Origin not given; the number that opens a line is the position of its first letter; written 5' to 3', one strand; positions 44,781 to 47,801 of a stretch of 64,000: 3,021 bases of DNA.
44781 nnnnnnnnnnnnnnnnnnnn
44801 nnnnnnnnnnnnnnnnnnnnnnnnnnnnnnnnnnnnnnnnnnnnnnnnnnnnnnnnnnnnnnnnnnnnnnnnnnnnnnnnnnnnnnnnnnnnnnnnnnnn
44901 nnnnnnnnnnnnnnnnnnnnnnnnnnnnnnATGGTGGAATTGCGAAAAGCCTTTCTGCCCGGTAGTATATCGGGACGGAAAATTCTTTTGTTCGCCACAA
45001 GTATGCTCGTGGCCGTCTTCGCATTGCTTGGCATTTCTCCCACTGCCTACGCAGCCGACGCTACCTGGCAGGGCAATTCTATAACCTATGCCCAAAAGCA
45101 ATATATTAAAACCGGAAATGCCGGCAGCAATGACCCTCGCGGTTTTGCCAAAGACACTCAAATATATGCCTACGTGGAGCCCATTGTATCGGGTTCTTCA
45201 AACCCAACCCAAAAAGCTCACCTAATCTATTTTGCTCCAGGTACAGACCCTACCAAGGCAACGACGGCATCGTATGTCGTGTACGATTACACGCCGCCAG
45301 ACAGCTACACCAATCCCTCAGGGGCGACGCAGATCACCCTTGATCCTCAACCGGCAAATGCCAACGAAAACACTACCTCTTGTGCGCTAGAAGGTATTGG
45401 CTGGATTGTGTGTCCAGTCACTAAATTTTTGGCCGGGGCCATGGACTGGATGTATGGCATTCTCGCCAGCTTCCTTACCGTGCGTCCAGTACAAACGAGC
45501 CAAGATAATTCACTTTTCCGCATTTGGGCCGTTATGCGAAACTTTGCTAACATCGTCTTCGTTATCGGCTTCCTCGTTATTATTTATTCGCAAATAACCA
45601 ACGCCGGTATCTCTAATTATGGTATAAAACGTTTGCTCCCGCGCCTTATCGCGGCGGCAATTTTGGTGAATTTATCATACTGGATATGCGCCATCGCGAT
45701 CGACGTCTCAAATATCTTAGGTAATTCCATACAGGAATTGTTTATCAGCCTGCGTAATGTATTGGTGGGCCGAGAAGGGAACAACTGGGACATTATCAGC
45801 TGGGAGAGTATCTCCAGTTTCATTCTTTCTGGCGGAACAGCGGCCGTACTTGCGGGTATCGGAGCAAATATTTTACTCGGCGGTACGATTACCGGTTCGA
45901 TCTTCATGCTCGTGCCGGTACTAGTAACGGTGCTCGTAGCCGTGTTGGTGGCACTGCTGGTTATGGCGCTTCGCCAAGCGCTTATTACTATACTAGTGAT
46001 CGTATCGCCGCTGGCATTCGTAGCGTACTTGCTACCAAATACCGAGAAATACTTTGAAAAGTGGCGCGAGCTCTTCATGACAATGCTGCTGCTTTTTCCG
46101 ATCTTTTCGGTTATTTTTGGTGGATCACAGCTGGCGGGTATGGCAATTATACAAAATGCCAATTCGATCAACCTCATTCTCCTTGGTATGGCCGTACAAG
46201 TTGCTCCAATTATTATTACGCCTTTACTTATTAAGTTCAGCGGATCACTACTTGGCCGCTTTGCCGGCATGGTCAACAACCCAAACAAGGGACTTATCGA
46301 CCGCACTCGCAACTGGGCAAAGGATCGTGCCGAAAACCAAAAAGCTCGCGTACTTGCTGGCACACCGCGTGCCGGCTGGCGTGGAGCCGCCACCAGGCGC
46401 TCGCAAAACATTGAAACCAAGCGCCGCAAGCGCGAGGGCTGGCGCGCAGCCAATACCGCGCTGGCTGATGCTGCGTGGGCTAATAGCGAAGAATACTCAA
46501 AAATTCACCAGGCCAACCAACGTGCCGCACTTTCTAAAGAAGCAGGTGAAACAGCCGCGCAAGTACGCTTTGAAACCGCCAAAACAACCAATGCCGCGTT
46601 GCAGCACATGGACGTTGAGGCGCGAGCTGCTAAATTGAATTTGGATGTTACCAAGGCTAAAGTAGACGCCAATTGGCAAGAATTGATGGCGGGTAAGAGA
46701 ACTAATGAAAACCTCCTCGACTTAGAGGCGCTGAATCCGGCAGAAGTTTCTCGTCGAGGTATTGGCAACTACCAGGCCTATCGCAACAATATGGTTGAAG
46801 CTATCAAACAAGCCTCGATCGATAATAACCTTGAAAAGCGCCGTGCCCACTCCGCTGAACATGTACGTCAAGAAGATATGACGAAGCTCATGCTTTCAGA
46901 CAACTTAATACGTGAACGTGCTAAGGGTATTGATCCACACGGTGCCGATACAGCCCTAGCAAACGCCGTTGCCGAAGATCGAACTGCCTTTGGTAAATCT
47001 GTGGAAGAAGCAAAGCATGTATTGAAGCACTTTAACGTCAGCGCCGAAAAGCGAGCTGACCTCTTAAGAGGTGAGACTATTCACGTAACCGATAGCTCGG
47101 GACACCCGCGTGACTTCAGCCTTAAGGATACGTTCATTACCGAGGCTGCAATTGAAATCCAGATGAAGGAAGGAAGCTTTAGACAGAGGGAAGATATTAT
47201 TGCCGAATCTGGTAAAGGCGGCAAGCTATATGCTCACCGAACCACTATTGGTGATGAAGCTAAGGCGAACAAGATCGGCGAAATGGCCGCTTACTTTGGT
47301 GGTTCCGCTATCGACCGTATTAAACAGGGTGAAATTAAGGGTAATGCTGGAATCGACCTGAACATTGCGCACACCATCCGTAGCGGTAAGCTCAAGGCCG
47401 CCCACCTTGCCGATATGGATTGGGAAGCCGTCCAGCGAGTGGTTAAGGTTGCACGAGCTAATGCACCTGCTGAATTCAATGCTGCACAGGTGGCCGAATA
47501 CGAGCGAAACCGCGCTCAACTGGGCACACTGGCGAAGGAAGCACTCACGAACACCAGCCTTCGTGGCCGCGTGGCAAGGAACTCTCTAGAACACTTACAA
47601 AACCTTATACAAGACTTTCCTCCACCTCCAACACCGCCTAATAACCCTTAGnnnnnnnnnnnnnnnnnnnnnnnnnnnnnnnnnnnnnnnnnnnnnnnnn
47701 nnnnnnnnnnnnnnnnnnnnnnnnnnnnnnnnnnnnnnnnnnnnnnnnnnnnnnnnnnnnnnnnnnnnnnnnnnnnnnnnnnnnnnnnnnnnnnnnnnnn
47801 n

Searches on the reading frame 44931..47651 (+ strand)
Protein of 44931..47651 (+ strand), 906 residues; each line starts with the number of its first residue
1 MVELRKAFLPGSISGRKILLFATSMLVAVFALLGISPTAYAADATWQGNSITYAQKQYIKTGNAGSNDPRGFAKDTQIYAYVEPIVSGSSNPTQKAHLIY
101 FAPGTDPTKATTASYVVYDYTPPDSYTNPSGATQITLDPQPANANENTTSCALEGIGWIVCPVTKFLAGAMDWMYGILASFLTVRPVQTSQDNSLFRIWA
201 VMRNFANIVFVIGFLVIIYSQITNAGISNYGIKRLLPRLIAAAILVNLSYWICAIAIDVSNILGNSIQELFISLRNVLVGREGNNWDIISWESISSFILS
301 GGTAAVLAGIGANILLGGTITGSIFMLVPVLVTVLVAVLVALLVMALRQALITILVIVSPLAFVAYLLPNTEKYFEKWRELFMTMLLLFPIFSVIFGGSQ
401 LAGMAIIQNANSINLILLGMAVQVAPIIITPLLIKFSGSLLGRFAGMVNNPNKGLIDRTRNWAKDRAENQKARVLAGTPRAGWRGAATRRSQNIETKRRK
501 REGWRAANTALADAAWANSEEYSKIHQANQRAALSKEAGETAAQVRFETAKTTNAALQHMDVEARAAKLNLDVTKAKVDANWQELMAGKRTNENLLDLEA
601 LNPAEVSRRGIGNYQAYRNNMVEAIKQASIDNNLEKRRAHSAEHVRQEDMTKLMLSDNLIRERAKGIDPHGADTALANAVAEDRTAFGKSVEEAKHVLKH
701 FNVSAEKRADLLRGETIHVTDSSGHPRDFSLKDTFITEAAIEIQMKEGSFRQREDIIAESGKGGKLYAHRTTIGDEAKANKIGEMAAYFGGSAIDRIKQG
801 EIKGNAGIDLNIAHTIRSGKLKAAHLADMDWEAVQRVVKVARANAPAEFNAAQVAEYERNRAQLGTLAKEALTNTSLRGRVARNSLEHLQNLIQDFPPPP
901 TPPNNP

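Call 3: search_protein_families(library=pfam, proteins=[window:44931-47651:+], max_evalue=0.1)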
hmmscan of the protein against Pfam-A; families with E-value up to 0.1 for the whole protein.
window:44931-47651:+ (906 aa): 0 families

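Call 4: search_protein_families(library=ncbifam, proteins=[window:44931-47651:+], max_evalue=0.1)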
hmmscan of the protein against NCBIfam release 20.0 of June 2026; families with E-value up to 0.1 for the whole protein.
window:44931-47651:+ (906 aa): 0 families

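Call 12: find_homologous_proteins(query=window:44931-47648:+)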
Query window:44931-47648:+ (906 aa): 3940 proteins with E <= 0.001 among 8000 candidates; the best 120 are listed.
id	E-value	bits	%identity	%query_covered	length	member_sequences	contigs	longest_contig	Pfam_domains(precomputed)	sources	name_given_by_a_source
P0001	0.0e+0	2012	100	100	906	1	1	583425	PF19590.5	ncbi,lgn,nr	ncbi:MAG TPA: hypothetical protein VFH06_01150 [Candidatus Saccharimonadales bacterium]|nr:hypotheti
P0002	0.0e+0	1691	85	99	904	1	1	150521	PF19590.5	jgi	jgi:hypothetical protein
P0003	0.0e+0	1625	80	100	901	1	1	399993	PF19590.5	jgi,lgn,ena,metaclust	metaclust:\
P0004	0.0e+0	1545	77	100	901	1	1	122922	PF19590.5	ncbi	-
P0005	0.0e+0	1349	68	99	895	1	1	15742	PF19590.5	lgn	-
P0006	0.0e+0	1347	68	100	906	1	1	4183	-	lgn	-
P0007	0.0e+0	1329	68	99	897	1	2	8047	PF19590.5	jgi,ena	jgi:hypothetical protein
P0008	0.0e+0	1217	63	100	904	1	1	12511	PF19590.5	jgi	jgi:hypothetical protein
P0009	0.0e+0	1203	61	100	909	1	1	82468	PF19590.5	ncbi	-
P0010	0.0e+0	1196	61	100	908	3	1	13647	PF19590.5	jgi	jgi:hypothetical protein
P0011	0.0e+0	1191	61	99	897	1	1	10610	PF19590.5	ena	-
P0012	0.0e+0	1190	61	98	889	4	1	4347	PF19590.5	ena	-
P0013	0.0e+0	1178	59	100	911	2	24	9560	PF19590.5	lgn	-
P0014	0.0e+0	1119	58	99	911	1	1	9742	PF19590.5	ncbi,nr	ncbi:MAG TPA: hypothetical protein VFT59_00940 [Candidatus Saccharimonadales bacterium]|nr:hypotheti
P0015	0.0e+0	1106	58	99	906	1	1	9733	PF19590.5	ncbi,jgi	jgi:hypothetical protein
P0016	0.0e+0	1101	57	100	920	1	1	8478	PF19590.5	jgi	jgi:hypothetical protein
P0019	5.0e-291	986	52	100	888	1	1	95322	PF19590.5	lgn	-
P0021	5.2e-286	969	52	100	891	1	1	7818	PF19590.5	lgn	-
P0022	2.8e-282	957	51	95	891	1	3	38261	PF19590.5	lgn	-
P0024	4.2e-277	940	53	98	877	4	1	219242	PF19590.5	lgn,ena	-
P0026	1.3e-276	938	50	95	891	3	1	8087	PF19590.5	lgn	-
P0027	1.8e-276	937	52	97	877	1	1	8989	PF19590.5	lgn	-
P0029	4.3e-276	936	50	100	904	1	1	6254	PF19590.5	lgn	-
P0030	1.3e-269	915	51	99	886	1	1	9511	PF19590.5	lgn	-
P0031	1.6e-269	915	51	98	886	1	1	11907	PF19590.5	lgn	-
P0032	1.7e-269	914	50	96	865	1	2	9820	PF19590.5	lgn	-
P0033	5.8e-269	913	50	99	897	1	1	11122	PF19590.5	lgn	-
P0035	7.2e-268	909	50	98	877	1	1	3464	PF19590.5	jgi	-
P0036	4.5e-263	893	50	100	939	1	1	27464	PF19590.5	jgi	jgi:hypothetical protein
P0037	1.6e-262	891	50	100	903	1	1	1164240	PF19590.5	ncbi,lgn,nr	ncbi:MAG: rane protein of unknown function [Candidatus Saccharibacteria bacterium]|nr:rane protein o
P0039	1.8e-259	881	50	99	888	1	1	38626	PF19590.5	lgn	-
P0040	2.3e-256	871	48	100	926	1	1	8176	PF19590.5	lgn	-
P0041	1.1e-255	869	48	98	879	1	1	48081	PF19590.5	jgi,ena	-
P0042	1.3e-254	865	50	96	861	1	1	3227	PF19590.5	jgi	jgi:hypothetical protein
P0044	2.4e-254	864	49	98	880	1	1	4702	PF19590.5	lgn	-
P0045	1.5e-253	862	48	99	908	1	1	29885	PF19590.5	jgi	jgi:hypothetical protein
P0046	4.8e-250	850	48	98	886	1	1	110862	PF19590.5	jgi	jgi:hypothetical protein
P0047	5.0e-248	843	47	98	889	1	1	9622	PF19590.5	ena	-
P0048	1.1e-247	842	48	96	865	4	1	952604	PF19590.5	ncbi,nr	ncbi:MAG: oligosaccharide repeat unit polymerase [Candidatus Saccharibacteria bacterium]|nr:MAG: oli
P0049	5.6e-247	840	46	98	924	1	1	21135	PF19590.5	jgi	jgi:hypothetical protein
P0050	1.2e-246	839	49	93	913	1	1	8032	PF19590.5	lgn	-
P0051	1.4e-246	839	49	99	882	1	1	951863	PF19590.5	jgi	jgi:hypothetical protein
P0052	6.8e-246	836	46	98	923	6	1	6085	PF19590.5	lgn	-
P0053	1.5e-245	835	47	98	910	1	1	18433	PF19590.5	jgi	-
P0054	2.5e-245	835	46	97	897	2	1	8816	PF19590.5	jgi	jgi:hypothetical protein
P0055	4.5e-245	834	53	83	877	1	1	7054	PF19590.5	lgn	-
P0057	1.2e-244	832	47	98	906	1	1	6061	PF19590.5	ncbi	-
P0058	1.2e-244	832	47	98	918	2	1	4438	PF19590.5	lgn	-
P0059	2.1e-244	831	53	82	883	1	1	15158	PF19590.5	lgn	-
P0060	7.2e-244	830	48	93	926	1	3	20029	PF19590.5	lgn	-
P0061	9.7e-243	826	48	97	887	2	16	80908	PF19590.5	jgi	jgi:hypothetical protein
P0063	6.4e-242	823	53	81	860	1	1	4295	PF19590.5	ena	-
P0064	6.5e-242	823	46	99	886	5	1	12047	PF19590.5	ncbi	ncbi:MAG TPA: hypothetical protein VFZ62_00665 [Candidatus Saccharimonadales bacterium]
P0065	6.9e-242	823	53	81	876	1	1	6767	PF19590.5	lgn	-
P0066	2.5e-241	821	47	98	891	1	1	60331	PF19590.5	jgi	jgi:hypothetical protein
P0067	4.5e-240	817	46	99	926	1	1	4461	PF19590.5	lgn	-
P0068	1.6e-239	815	46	98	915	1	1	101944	PF19590.5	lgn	-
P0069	2.6e-239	815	45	99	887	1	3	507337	PF19590.5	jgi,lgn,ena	-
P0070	2.8e-239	815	46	98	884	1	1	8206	PF19590.5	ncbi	ncbi:MAG: hypothetical protein ABWX90_03160 [Candidatus Saccharimonadales bacterium]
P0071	1.9e-238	812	47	98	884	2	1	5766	PF19590.5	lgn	-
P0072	2.6e-237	808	52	83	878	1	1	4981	PF19590.5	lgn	-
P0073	3.1e-237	808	47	99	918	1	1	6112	PF19590.5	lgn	-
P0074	6.0e-237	807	48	99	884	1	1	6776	PF19590.5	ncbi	-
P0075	7.2e-237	807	46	97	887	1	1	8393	PF19590.5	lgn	-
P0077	4.4e-236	804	48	92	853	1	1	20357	PF19590.5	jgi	jgi:hypothetical protein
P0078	5.7e-235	800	44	99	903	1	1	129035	PF19590.5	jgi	-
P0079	1.1e-234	799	46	100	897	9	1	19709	PF19590.5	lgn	-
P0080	1.2e-234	799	44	99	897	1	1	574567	PF19590.5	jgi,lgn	jgi:hypothetical protein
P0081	2.9e-234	798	45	99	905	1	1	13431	PF19590.5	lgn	-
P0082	5.6e-233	794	46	96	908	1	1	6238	PF19590.5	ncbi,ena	-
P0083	6.9e-232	790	45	100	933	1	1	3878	PF19590.5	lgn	-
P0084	2.1e-231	788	44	98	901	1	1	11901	PF19590.5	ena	-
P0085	3.7e-231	788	45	98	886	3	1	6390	PF19590.5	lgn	-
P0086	6.6e-231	787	44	98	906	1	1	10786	PF19590.5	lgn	-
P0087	1.4e-230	786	46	99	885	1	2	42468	PF19590.5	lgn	-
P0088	2.6e-230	785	44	99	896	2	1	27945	PF19590.5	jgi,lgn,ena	-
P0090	4.1e-230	784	48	95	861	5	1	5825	PF19590.5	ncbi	-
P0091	6.8e-230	783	52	83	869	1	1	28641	PF19590.5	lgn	-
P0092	8.0e-230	783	53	76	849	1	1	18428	PF19590.5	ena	-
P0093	6.5e-229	780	45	99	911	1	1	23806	PF19590.5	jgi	jgi:hypothetical protein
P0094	1.4e-228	779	52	83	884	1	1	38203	PF19590.5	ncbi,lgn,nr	ncbi:MAG TPA: hypothetical protein VFM68_00930 [Candidatus Saccharimonadales bacterium]|nr:hypotheti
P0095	1.5e-228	779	44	99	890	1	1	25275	PF19590.5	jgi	jgi:hypothetical protein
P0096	1.6e-228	779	51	78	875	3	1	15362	PF19590.5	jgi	-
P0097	1.2e-227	776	52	77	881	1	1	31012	PF19590.5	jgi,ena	-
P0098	2.2e-227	775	45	95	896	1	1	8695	PF19590.5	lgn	-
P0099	1.3e-226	773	50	79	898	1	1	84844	PF19590.5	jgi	jgi:hypothetical protein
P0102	3.8e-226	771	44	99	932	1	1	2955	PF19590.5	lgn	-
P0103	3.9e-226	771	52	75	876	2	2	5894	PF19590.5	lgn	-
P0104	6.4e-226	770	43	99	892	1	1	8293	PF19590.5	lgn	-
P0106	4.0e-225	768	45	99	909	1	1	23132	PF19590.5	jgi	jgi:hypothetical protein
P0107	5.1e-224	764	45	100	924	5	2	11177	PF19590.5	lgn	-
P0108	2.6e-223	762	44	94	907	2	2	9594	PF19590.5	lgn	-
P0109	1.2e-222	760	45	94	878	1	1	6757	PF19590.5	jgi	jgi:hypothetical protein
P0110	3.1e-222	758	55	75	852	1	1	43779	PF19590.5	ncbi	-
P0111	4.8e-222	757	44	98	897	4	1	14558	PF19590.5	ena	-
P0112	5.6e-222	757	45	98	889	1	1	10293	PF19590.5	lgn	-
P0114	1.0e-221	756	44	99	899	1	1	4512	PF19590.5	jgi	jgi:hypothetical protein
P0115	2.9e-221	755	52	75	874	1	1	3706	PF19590.5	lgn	-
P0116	3.9e-221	754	42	100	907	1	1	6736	PF19590.5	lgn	-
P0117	4.4e-221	754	45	97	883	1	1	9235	PF19590.5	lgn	-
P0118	1.9e-220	752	44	97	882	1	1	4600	PF19590.5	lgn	-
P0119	6.0e-219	747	46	90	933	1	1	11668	PF19590.5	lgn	-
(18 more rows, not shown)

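Call 16: find_related_loci(query=A2, collection=genome_contigs, flank=10000)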
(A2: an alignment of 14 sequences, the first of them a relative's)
Query A2 (906 aa) in genome_contigs; peptide patterns used: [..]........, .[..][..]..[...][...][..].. (x = any residue, [..] = any of these).
380 stretches matched a pattern; 341 encode a relative of the query (tblastn E <= 1e-3); the best 80 are kept; 80 distinct loci.
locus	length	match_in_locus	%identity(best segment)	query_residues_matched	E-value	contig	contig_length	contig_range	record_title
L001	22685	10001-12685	77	1-896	0e+0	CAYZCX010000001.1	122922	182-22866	MAG TPA_asm: uncultured Candidatus Saccharibacteria bacterium isolate SRP200132_co1_147 genome assembly, contig: NODE_13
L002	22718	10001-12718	50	1-905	0e+0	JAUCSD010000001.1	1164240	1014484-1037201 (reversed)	MAG: Candidatus Saccharibacteria bacterium isolate RYN_404 scaffold_239928, whole genome shotgun sequence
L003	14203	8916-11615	47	9-904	0e+0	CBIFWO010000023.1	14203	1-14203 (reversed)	MAG TPA_asm: uncultured bacterium isolate ERR14720264_binner12_Refined_13 genome assembly, contig: ERZ27336811.110, whol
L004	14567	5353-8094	46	5-896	0e+0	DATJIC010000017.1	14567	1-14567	MAG TPA_asm: Verrucomicrobiia bacterium isolate SMAG_U15528 k141_9642983, whole genome shotgun sequence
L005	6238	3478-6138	46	9-880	0e+0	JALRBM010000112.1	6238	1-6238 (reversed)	MAG: Candidatus Saccharimonadia bacterium isolate HM.33 HM_1056878, whole genome shotgun sequence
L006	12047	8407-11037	46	1-893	0e+0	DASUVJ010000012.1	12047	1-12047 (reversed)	MAG TPA_asm: Candidatus Saccharimonadales bacterium isolate SMAG_U1812 k141_450594, whole genome shotgun sequence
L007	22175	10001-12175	52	1-755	0e+0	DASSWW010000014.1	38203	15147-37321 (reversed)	MAG TPA_asm: Candidatus Saccharimonadales bacterium isolate SMAG_U633 k141_569724, whole genome shotgun sequence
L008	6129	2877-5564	46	1-904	0e+0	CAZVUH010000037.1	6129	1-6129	MAG TPA_asm: uncultured Candidatus Saccharibacteria bacterium isolate SRP193066_co1_97 genome assembly, contig: NODE_112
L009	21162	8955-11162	50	1-748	0e+0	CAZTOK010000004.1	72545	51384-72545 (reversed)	MAG TPA_asm: uncultured Candidatus Saccharibacteria bacterium isolate SRP200132_co1_475 genome assembly, contig: NODE_48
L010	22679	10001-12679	43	13-898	0e+0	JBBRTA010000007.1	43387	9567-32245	MAG: Candidatus Saccharimonadales bacterium isolate La2_metabat2.168 La2_metabat2.168_K_372050L43387_cov_16.9945, whole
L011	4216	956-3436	44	11-840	0e+0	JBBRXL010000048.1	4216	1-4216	MAG: Candidatus Saccharimonadales bacterium isolate La4_metabat2.197 La4_metabat2.197_K_2378779_L_4216_cov_12.9394, whol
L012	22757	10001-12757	43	16-892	0e+0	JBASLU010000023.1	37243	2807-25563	MAG: Candidatus Saccharimonadales bacterium isolate MFD12109_ilm_asm_bin39 k127_53382, whole genome shotgun sequence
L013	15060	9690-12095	44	35-843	0e+0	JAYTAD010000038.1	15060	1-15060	MAG: Candidatus Saccharibacteria bacterium isolate GFS_1383 GFS_1383_37, whole genome shotgun sequence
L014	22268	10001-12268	49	1-744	0e+0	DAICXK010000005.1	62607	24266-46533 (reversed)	MAG TPA_asm: Candidatus Saccharibacteria bacterium isolate clean1745 NODE_5_length_62607_cov_4.718199, whole genome shot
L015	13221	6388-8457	52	1-706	0e+0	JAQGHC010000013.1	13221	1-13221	MAG: Candidatus Saccharibacteria bacterium isolate RYN_423 scaffold_1291076, whole genome shotgun sequence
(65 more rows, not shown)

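Call 47: search_protein_families(library=pfam, proteins=[window:44931-47651:+], max_evalue=1)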
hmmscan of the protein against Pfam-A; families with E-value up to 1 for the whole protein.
window:44931-47651:+ (906 aa): 2 families
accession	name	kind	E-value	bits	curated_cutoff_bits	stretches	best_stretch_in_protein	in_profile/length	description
PF16485.10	PLN_propep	-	0.14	12.4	28.1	1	882-899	24-41/43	Protealysin propeptide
PF11992.13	TgpA_N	-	0.69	9.3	30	1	290-369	43-121/333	TgpA N-terminal domain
